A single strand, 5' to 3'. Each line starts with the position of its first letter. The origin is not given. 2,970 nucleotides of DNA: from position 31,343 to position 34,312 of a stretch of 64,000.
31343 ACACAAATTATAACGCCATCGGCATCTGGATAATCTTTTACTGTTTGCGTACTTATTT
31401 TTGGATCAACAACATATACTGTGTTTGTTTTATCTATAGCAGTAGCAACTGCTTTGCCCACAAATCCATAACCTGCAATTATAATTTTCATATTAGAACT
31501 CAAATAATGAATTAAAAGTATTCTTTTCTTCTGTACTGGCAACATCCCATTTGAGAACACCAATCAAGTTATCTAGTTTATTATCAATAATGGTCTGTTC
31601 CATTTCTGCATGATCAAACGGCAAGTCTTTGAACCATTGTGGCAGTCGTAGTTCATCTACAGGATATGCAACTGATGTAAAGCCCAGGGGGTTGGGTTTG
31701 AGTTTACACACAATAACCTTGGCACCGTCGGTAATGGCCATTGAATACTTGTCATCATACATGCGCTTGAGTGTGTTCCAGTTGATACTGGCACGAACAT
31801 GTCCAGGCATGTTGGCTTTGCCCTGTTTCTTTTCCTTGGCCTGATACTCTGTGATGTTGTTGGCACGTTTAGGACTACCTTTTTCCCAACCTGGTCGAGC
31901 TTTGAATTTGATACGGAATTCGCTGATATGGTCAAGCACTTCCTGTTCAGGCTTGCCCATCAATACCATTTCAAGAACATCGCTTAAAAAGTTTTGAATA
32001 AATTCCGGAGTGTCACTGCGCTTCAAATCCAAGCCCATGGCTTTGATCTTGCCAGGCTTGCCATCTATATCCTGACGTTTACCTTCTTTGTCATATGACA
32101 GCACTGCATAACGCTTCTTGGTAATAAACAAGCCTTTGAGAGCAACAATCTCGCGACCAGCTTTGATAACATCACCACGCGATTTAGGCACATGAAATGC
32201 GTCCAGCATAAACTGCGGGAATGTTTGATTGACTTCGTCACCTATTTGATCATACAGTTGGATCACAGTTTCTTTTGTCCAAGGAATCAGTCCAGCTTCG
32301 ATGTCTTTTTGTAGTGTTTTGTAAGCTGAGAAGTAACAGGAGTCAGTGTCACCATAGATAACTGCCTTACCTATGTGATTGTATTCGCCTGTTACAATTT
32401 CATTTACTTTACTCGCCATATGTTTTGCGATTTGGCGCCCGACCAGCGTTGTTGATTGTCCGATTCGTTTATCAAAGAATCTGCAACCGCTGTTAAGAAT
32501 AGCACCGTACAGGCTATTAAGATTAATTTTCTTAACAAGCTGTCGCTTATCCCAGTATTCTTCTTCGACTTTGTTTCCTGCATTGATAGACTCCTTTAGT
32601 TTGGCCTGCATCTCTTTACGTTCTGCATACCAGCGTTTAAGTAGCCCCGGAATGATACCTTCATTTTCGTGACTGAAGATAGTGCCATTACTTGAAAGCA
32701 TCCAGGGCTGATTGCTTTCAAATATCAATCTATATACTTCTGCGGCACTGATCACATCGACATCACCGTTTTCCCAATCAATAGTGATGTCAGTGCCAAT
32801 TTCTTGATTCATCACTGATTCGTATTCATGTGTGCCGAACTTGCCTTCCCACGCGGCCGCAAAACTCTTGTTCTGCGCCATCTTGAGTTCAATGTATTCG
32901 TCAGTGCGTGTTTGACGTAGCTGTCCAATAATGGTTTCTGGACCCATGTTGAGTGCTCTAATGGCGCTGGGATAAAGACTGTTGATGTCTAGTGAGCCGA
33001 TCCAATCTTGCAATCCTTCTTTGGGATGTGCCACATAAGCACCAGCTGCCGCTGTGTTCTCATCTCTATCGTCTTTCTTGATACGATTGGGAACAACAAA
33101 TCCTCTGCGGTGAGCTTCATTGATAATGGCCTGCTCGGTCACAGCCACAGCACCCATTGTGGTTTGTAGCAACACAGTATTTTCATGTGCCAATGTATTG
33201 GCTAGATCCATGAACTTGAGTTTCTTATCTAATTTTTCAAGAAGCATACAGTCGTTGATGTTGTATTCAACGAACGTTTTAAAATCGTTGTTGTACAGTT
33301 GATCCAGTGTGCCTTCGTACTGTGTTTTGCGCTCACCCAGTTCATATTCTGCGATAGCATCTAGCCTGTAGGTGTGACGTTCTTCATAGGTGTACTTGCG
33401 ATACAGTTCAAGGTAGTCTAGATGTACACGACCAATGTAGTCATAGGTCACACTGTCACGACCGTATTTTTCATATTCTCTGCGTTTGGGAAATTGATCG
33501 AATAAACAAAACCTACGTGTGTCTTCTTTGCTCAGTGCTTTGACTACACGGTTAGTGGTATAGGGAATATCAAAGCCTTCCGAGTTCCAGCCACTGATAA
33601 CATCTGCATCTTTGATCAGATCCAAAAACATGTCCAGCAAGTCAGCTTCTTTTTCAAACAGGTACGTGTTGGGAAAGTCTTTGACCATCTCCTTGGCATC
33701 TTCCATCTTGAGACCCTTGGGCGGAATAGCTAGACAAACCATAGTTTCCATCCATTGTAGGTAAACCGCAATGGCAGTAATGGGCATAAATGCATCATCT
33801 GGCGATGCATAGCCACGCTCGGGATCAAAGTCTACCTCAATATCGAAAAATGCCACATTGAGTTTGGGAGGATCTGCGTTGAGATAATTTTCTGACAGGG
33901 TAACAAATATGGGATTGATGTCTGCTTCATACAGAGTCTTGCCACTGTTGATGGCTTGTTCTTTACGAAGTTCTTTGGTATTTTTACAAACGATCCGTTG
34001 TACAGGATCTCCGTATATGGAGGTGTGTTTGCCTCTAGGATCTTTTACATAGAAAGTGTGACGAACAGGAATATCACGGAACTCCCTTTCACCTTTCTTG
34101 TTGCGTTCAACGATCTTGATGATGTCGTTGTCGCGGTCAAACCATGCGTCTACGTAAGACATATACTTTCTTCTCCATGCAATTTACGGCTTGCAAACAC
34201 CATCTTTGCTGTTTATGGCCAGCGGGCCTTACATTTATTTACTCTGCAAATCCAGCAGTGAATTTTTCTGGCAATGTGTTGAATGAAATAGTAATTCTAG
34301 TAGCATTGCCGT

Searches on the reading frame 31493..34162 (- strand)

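Call 9: search_protein_families(library=phrogs, proteins=[window:31493-34162:-], max_evalue=0.001)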
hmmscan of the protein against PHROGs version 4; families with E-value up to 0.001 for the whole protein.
window:31493-34162:- (889 aa): 8 families
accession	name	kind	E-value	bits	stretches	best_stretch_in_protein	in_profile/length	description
phrog_262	-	DNA, RNA and nucleotide metabolism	3.2e-195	651.8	1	5-887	11-851/856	DNA polymerase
phrog_2062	-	DNA, RNA and nucleotide metabolism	2.1e-108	364.1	1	9-535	9-495/502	DNA polymerase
phrog_1918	-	DNA, RNA and nucleotide metabolism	4.1e-70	237.7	1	518-889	16-382/382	DNA polymerase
phrog_3011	-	DNA, RNA and nucleotide metabolism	3.4e-10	40.3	1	253-322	327-406/576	DNA polymerase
phrog_2927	-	DNA, RNA and nucleotide metabolism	3.4e-08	33.4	1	487-588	95-198/710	DNA polymerase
phrog_403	-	DNA, RNA and nucleotide metabolism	8.6e-08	32.4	1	87-316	51-247/321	DNA polymerase exonuclease subunit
phrog_27191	-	DNA, RNA and nucleotide metabolism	2.1e-07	31.8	1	530-609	33-112/230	DNA polymerase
phrog_1907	-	DNA, RNA and nucleotide metabolism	1.4e-05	24.9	1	377-554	258-431/629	DNA polymerase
